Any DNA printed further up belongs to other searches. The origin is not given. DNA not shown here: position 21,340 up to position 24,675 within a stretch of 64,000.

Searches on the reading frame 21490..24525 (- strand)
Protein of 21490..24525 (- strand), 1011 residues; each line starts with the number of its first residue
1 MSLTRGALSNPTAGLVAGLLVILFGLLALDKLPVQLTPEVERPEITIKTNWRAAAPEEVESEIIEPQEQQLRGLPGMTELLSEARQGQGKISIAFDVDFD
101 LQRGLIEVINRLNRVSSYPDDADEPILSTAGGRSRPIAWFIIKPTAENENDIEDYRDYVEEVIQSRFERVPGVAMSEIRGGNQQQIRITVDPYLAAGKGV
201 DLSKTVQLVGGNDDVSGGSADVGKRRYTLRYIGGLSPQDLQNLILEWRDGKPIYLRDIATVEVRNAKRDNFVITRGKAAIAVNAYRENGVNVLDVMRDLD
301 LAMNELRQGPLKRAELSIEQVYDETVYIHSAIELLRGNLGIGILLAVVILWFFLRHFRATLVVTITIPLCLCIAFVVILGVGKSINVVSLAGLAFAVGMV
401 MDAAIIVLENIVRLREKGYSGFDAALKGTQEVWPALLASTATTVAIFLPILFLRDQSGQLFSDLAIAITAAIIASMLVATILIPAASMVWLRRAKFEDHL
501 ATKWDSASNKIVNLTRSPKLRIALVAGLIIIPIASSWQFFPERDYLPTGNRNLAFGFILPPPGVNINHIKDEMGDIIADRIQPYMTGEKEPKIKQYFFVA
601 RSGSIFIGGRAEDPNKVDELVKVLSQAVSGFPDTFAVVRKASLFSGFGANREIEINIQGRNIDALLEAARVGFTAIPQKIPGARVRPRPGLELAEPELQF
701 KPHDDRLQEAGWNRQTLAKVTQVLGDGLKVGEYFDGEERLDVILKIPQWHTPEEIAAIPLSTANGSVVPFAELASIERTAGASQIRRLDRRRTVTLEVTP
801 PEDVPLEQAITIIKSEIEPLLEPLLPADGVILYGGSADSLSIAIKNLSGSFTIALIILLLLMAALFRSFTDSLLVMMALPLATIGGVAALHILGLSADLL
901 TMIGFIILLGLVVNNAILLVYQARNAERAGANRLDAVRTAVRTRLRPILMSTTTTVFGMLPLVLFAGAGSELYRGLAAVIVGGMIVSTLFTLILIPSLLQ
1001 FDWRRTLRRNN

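Call 14: search_protein_families(library=pfam, proteins=[window:21490-24525:-], max_evalue=0.00001)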
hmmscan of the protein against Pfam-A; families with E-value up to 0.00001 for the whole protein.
window:21490-24525:- (1011 aa): 2 families
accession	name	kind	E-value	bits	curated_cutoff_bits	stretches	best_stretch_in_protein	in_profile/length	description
PF00873.25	ACR_tran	-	7.3e-186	620.3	28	1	7-998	5-1016/1021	AcrB/AcrD/AcrF family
PF03176.21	MMPL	-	3.2e-11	43.2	20.5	1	852-1001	150-301/333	MMPL family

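Call 15: find_encoding_contigs(protein=window:21490-24525:-, flank=10000, max_places=6)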
Protein window:21490-24525:- (1011 aa): no gene with exactly this product is on record in the collection.
